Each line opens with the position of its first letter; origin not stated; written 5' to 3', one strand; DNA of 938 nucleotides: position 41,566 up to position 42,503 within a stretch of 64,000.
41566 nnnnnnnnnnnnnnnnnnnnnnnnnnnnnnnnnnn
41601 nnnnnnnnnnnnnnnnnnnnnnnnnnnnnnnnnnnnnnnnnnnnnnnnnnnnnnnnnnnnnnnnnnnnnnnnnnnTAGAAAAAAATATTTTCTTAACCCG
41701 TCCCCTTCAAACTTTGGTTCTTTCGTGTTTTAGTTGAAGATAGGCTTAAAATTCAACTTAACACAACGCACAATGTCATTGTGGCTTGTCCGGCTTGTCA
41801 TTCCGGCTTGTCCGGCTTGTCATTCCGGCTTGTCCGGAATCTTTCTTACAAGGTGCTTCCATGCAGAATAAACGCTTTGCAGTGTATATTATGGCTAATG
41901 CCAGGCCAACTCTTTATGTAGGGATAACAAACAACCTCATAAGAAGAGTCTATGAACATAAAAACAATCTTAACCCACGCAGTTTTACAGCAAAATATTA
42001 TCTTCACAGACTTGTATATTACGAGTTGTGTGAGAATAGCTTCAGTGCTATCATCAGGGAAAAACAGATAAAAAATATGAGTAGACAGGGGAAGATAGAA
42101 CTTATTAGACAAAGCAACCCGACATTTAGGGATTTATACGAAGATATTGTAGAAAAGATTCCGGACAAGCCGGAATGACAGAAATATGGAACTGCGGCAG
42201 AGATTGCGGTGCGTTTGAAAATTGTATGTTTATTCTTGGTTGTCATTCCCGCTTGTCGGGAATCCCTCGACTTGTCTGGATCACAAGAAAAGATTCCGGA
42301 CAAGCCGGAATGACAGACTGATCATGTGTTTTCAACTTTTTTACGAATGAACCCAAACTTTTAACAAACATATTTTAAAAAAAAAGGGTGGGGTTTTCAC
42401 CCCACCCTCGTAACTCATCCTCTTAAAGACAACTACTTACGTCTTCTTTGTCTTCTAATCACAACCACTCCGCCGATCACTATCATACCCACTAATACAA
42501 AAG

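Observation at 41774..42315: Minimal GIY-YIG nuclease mobile element: about 400 bp with perfect terminal inverted repeats that also generate the MITE family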

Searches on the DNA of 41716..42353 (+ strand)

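Call 73: search_dna_similar(query=window:41716-42353:+, collection=plasmids, mode=distant, max_rows=10)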
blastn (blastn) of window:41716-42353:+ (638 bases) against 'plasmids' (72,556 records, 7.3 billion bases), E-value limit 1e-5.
No match.
